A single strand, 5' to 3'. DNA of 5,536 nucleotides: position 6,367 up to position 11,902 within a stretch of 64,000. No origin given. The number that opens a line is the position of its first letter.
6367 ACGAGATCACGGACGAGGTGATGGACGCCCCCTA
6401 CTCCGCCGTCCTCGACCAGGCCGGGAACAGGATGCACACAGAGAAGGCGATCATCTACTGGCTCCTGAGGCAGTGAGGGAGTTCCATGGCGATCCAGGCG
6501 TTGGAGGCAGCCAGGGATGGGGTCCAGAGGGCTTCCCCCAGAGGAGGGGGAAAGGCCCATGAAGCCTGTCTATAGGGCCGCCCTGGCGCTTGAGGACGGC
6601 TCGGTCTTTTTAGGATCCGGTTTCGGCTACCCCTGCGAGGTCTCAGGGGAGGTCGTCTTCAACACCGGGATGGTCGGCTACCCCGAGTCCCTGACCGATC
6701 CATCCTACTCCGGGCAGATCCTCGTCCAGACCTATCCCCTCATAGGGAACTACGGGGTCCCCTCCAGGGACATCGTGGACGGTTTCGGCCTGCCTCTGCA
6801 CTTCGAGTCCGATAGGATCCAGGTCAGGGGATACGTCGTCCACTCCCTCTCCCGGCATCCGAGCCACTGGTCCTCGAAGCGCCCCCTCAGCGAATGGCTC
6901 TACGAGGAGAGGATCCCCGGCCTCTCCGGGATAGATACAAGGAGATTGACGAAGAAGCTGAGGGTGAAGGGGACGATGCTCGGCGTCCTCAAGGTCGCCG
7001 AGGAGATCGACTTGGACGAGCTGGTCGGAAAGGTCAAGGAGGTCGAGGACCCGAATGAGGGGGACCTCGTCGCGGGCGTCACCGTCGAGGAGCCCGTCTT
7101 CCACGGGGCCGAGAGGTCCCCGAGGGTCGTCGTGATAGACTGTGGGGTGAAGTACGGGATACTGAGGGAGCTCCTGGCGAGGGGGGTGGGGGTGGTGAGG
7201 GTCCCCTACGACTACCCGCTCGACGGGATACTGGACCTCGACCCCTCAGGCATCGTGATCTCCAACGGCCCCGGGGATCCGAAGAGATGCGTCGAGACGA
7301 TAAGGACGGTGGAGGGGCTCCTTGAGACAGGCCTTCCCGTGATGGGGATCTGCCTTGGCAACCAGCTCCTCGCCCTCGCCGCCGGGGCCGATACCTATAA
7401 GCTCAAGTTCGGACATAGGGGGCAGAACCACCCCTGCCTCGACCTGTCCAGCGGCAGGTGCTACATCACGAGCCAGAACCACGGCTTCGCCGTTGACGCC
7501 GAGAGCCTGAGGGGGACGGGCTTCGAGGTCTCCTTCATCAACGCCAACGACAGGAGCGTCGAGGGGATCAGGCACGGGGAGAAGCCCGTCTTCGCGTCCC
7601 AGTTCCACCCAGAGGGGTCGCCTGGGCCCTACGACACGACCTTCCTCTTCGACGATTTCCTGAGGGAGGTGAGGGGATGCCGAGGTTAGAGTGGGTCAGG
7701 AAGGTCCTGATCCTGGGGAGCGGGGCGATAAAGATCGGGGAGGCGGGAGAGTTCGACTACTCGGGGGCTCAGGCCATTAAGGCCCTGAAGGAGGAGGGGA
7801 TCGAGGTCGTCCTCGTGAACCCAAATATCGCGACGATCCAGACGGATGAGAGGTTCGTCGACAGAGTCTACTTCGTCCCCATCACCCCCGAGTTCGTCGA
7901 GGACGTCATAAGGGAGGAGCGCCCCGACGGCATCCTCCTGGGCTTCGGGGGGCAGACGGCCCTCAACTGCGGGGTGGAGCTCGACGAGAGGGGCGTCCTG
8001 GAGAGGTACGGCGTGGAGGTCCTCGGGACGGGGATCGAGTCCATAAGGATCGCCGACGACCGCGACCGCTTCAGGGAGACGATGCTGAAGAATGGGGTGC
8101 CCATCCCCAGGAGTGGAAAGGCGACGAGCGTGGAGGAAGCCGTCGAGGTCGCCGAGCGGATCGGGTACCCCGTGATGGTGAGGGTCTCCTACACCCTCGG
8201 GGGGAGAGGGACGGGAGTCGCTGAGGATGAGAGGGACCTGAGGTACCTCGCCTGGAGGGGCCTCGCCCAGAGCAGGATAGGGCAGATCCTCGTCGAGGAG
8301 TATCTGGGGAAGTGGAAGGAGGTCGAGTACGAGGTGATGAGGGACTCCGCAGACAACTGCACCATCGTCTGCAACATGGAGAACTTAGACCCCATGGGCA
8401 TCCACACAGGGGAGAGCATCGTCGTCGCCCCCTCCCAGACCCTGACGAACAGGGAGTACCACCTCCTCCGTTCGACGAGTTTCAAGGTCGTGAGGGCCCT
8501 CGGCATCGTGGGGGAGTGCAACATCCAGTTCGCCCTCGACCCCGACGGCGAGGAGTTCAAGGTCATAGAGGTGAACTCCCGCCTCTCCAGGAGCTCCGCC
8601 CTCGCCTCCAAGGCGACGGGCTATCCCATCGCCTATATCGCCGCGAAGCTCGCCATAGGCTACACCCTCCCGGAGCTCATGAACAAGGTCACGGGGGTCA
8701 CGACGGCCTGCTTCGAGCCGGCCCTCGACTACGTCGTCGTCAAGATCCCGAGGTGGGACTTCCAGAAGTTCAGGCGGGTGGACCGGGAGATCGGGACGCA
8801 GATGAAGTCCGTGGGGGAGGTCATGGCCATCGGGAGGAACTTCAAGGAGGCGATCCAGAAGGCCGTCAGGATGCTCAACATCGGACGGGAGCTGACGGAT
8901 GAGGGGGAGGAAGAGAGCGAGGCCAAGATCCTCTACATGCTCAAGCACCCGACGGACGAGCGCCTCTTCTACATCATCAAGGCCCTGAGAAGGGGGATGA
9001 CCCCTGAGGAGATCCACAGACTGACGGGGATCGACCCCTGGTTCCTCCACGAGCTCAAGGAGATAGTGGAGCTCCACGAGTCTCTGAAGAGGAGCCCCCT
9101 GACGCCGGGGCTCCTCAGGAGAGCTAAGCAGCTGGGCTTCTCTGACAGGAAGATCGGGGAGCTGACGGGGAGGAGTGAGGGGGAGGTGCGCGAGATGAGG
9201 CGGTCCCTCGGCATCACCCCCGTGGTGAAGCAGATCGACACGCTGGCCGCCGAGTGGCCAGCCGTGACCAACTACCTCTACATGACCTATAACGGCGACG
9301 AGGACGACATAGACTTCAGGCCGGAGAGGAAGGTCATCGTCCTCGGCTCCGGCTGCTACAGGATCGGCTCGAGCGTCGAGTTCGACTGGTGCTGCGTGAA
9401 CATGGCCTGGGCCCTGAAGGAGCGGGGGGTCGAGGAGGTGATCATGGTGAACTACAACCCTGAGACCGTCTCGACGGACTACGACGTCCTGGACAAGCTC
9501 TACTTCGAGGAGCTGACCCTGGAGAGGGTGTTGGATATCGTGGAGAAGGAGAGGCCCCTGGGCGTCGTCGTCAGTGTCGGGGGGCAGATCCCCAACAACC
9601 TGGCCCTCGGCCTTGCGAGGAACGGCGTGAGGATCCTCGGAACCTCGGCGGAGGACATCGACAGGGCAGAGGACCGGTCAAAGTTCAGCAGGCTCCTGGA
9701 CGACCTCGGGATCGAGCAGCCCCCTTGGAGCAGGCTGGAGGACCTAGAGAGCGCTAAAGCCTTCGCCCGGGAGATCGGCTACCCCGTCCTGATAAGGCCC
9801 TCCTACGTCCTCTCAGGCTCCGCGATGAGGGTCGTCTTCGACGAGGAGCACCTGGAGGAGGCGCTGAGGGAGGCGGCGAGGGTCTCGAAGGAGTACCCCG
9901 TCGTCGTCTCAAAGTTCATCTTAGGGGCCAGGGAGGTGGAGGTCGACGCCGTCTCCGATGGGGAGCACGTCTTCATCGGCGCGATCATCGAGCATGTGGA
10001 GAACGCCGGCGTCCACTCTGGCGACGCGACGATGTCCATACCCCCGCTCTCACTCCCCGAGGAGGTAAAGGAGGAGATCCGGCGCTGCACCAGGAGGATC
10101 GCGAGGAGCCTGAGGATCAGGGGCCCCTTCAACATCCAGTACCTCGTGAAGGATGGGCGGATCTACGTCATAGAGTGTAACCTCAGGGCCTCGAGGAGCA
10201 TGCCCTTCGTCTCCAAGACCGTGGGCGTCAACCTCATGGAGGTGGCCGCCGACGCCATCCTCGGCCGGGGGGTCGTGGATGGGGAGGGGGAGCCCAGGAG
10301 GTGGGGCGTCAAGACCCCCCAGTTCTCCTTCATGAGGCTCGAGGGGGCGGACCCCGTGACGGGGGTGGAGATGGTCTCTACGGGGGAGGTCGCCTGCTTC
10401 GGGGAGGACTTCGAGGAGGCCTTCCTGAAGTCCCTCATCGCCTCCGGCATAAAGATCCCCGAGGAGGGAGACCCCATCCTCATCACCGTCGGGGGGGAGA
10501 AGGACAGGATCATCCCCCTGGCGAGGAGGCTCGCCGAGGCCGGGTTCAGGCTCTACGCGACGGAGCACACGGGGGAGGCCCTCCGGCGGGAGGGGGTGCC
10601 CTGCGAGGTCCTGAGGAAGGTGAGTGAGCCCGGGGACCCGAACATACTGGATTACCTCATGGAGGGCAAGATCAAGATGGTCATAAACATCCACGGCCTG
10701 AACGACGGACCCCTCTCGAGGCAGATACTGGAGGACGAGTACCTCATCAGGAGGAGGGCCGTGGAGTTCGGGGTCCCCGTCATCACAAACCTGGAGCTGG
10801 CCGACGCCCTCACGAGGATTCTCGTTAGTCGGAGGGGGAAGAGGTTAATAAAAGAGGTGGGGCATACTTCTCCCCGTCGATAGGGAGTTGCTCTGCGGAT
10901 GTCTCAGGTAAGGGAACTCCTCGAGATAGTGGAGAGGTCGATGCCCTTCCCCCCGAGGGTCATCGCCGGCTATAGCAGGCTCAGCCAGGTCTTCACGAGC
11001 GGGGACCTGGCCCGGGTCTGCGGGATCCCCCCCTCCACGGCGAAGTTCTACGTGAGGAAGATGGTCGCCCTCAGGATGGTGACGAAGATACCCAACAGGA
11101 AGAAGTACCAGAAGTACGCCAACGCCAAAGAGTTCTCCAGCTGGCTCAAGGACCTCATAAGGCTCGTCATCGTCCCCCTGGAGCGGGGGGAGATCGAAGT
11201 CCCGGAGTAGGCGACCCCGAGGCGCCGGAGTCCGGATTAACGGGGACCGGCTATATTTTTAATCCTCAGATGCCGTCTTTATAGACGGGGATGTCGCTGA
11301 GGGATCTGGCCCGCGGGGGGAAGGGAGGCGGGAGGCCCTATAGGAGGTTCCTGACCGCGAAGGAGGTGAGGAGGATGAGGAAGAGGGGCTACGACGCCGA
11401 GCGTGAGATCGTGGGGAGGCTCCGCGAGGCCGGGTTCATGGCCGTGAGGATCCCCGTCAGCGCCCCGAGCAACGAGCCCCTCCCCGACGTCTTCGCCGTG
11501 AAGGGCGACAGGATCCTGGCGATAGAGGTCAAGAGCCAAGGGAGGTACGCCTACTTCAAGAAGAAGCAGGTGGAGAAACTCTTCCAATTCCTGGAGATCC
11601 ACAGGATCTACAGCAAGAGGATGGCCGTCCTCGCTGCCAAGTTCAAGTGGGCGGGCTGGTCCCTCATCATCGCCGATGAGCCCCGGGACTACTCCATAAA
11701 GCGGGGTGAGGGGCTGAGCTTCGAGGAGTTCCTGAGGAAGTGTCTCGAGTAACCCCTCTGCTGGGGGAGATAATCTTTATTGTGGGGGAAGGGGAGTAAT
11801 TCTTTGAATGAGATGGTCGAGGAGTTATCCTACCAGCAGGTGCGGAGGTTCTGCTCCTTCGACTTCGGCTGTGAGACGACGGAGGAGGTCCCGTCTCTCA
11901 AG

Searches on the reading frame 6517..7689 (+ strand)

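Call 39: search_protein_families(library=pfam, proteins=[window:6517-7689:+], max_evalue=0.00001)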
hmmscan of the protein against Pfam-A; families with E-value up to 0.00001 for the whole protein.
window:6517-7689:+ (390 aa): 3 families
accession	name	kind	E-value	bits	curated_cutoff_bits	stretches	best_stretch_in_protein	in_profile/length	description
PF00117.34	GATase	-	2.5e-51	174.5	22.8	1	205-382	1-188/190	Glutamine amidotransferase class-I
PF00988.28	CPSase_sm_chain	-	1.6e-48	164.1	27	1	23-158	1-126/126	Carbamoyl-phosphate synthase small chain, CPSase domain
PF07722.19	Peptidase_C26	-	2.6e-07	31.1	20.5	0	249-294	82-127/219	Peptidase C26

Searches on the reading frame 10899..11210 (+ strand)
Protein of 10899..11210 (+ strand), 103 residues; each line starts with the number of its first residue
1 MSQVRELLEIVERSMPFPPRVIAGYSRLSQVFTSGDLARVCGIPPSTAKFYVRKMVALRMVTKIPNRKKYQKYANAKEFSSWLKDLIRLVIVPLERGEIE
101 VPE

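Call 3: search_protein_families(library=pfam, proteins=[window:10899-11210:+], max_evalue=0.01)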
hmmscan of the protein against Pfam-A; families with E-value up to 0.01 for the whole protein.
window:10899-11210:+ (103 aa): 2 families
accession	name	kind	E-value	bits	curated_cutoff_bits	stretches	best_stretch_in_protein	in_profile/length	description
PF13412.12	HTH_24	-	0.0087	16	21.9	0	34-57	20-43/48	Winged helix-turn-helix DNA-binding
PF12840.13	HTH_20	-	0.0088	16.4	27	0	31-62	18-49/51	Helix-turn-helix domain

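Call 4: search_protein_families(library=ncbifam, proteins=[window:10899-11210:+], max_evalue=0.01)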
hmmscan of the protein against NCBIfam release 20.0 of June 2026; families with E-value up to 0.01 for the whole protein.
window:10899-11210:+ (103 aa): 0 families

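Call 6: search_protein_families(library=padloc, proteins=[window:10899-11210:+], max_evalue=0.01)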
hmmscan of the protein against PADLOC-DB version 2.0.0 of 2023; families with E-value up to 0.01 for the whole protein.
window:10899-11210:+ (103 aa): 0 families

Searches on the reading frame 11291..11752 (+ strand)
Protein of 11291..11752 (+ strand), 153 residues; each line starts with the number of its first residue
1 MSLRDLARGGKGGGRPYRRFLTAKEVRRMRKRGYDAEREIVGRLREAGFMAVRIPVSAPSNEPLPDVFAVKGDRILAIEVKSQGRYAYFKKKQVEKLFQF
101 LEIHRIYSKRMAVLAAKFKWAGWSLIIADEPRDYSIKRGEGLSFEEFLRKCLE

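Call 3: search_protein_families(library=pfam, proteins=[window:11291-11752:+], max_evalue=0.01)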
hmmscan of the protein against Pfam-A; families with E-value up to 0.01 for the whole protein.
window:11291-11752:+ (153 aa): 1 family
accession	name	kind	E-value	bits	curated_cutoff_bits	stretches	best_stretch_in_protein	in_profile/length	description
PF01870.24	Hjc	-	4.6e-20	71.8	21.1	1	36-126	2-89/93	Archaeal holliday junction resolvase (hjc)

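Call 4: search_protein_families(library=ncbifam, proteins=[window:11291-11752:+], max_evalue=0.01)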
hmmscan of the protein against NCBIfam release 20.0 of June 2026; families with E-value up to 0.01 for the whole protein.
window:11291-11752:+ (153 aa): 1 family
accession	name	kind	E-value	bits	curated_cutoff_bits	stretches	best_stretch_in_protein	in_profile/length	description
NF040854.1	Hol_resolv_Hjc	equivalog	4.9e-19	68.4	70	1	29-138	1-112/134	Holliday junction resolvase Hjc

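Call 6: search_protein_families(library=padloc, proteins=[window:11291-11752:+], max_evalue=0.01)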
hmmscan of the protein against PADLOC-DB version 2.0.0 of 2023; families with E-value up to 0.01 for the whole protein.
window:11291-11752:+ (153 aa): 0 families
